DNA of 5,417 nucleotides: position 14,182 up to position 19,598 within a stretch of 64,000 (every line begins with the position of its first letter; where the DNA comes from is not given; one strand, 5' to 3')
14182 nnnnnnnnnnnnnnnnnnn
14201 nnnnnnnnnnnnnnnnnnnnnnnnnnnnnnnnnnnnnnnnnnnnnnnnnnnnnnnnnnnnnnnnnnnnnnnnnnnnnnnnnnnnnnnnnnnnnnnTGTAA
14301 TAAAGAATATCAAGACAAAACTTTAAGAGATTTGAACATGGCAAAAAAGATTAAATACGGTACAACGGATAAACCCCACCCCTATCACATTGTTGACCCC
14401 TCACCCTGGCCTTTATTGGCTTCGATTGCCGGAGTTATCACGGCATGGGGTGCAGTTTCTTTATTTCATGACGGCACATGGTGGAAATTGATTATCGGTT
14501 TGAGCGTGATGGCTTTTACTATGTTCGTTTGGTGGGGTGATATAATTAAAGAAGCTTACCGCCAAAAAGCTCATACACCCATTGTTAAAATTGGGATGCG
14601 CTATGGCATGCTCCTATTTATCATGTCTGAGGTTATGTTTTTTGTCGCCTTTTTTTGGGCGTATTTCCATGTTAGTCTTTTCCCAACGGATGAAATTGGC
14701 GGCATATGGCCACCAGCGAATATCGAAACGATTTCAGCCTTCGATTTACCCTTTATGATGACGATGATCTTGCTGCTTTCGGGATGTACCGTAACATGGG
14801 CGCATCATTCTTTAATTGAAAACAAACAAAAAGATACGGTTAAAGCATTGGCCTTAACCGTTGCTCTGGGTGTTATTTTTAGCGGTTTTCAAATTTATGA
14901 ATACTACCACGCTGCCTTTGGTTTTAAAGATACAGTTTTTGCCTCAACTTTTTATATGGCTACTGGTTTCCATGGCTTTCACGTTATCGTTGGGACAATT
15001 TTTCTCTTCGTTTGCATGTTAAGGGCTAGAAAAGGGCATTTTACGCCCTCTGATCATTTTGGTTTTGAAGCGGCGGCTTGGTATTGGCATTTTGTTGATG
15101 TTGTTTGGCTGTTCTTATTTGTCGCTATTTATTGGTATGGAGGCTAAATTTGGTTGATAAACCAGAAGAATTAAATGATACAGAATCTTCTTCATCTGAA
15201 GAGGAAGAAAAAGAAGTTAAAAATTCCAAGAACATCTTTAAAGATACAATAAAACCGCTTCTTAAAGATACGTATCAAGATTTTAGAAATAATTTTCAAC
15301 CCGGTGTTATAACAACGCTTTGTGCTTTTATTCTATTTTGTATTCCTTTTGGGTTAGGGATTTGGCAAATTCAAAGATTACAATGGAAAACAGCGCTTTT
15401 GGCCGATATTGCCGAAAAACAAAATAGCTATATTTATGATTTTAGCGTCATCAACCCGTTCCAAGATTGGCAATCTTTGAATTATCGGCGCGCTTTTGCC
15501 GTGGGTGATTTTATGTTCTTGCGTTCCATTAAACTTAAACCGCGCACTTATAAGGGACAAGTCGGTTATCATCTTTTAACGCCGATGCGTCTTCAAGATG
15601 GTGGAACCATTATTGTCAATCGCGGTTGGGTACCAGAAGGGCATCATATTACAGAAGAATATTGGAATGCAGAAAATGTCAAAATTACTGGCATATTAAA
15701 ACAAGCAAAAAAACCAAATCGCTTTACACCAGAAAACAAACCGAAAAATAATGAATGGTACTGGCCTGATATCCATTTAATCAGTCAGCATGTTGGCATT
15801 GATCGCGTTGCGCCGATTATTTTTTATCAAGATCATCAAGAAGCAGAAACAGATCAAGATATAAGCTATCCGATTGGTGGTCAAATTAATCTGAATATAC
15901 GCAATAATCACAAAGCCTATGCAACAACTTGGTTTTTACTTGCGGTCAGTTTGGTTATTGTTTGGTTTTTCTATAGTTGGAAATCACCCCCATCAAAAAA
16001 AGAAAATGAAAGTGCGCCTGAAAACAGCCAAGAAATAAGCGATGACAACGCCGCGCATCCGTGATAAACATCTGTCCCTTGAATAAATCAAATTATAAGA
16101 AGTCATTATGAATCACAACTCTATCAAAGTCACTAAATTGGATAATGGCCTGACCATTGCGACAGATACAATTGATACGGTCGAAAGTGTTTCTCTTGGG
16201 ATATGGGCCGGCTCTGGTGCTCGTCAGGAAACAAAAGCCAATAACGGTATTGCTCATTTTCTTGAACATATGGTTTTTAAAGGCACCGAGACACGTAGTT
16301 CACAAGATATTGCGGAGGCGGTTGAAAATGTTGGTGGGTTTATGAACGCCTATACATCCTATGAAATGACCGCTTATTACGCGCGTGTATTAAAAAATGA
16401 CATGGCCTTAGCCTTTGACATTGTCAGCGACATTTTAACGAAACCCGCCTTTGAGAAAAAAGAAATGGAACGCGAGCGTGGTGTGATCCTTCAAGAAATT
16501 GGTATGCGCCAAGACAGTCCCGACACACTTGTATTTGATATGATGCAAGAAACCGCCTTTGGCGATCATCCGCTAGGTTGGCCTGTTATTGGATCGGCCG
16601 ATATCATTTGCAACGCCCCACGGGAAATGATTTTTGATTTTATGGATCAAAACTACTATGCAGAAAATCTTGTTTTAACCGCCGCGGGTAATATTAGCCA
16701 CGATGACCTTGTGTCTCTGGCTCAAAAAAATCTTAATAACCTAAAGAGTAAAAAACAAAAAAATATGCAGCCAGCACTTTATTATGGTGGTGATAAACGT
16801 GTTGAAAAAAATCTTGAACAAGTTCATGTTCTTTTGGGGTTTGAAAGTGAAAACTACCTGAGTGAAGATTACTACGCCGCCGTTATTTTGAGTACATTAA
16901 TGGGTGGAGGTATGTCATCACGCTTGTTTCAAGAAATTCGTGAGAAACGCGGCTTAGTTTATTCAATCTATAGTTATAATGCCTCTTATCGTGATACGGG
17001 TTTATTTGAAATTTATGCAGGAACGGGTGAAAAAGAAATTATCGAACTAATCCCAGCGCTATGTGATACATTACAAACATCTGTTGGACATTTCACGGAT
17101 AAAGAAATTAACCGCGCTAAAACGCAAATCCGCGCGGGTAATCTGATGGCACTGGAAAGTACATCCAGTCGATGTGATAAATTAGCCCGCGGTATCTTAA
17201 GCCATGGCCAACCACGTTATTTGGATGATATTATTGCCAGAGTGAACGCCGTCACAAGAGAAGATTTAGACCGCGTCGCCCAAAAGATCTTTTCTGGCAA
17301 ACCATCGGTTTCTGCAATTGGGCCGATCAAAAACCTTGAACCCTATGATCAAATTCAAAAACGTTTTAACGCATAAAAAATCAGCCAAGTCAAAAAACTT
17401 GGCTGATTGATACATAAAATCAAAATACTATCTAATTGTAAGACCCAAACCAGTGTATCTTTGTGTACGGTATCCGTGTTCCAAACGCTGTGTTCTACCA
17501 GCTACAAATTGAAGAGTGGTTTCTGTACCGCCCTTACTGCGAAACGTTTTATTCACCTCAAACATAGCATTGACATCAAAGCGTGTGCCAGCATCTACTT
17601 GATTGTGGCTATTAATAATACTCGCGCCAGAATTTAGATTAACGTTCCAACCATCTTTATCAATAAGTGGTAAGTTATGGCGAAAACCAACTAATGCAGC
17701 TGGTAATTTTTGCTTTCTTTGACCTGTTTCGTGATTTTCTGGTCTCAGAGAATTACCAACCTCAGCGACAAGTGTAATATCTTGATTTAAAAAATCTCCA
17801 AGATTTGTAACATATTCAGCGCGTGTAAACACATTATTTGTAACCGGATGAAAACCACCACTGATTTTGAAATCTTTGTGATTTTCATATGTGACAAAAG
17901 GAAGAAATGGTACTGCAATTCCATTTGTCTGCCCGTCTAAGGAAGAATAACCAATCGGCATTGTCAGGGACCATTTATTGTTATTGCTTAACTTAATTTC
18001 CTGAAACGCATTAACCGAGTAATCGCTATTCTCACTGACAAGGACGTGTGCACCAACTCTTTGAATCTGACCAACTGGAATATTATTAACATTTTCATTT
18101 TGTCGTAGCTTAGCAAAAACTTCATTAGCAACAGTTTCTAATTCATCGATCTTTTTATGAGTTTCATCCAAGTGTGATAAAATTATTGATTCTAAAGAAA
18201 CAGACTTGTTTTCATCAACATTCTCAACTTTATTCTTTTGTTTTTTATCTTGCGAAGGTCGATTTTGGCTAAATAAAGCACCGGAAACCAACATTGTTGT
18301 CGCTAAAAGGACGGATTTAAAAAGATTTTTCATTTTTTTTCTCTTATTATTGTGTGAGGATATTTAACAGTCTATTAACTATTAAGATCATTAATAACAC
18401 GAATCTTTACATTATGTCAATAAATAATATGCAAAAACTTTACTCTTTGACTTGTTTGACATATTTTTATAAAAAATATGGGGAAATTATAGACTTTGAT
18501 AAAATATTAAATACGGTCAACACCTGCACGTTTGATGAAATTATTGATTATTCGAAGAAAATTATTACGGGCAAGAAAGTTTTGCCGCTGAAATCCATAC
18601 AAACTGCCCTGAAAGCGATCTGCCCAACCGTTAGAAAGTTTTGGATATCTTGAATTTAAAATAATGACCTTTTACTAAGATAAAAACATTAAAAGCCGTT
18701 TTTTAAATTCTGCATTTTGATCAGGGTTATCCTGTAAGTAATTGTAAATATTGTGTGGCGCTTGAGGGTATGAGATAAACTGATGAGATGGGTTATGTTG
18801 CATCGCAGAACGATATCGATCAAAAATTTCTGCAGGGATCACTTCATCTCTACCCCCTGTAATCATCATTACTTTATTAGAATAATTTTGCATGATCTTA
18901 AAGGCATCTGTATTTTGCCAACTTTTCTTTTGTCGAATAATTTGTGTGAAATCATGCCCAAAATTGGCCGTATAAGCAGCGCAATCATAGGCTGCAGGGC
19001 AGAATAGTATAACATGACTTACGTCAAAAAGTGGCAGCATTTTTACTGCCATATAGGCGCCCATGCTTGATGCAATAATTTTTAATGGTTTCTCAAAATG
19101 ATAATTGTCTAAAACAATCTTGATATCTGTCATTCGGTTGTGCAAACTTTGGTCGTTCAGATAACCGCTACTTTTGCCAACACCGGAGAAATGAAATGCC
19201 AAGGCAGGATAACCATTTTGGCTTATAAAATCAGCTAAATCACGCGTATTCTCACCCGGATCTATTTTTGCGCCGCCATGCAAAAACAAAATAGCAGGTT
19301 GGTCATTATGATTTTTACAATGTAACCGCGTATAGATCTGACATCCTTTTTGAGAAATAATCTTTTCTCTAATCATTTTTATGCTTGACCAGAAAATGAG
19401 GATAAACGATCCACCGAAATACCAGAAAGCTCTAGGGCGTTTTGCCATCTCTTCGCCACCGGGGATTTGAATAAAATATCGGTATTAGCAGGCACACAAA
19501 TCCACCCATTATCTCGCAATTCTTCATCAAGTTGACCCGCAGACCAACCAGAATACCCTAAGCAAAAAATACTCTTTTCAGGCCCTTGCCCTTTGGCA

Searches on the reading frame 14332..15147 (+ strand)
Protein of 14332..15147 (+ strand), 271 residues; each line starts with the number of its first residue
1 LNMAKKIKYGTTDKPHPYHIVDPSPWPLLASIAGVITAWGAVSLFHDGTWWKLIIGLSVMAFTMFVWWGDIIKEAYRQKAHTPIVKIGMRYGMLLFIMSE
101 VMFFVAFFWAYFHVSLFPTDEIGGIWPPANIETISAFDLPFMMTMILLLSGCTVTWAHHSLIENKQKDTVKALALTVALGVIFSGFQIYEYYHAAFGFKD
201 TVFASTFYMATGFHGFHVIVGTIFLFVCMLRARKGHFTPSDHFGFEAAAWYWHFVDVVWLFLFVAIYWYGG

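Call 23: search_protein_families(library=pfam, proteins=[window:14332-15147:+], max_evalue=0.001)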
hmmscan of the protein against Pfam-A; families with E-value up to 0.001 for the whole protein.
window:14332-15147:+ (271 aa): 1 family
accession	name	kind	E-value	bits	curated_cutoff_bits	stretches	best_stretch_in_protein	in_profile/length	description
PF00510.24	COX3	-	1.4e-96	323.8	23.8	1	16-270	1-257/258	Cytochrome c oxidase subunit III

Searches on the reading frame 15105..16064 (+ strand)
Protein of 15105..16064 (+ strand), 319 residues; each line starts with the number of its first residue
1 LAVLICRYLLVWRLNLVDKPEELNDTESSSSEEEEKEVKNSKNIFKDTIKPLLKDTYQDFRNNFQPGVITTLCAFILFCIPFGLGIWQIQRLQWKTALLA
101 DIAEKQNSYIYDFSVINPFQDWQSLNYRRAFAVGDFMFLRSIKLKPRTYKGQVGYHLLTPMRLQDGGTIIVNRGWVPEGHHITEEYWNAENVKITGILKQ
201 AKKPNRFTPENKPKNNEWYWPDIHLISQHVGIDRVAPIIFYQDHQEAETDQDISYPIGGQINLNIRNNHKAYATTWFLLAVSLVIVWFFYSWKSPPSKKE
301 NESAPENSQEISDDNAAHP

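Call 23: search_protein_families(library=pfam, proteins=[window:15105-16064:+], max_evalue=0.001)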
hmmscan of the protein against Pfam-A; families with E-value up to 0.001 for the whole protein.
window:15105-16064:+ (319 aa): 1 family
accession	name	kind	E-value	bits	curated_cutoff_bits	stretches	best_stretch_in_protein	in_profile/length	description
PF02104.20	SURF1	-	3.3e-43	148.9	23.4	1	76-281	2-205/205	SURF1 family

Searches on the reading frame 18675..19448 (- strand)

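Call 23: search_protein_families(library=pfam, proteins=[window:18675-19448:-], max_evalue=0.001)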
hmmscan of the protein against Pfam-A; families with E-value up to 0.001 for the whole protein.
window:18675-19448:- (257 aa): 3 families
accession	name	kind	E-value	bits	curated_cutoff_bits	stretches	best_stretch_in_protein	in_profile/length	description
PF00561.26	Abhydrolase_1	-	3.3e-12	47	25.8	1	51-141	1-90/245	alpha/beta hydrolase fold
PF12146.15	Hydrolase_4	-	7e-09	35.8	27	1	51-154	5-112/239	Serine aminopeptidase, S33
PF01738.24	DLH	-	0.00025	21.1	21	1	182-240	135-194/217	Dienelactone hydrolase family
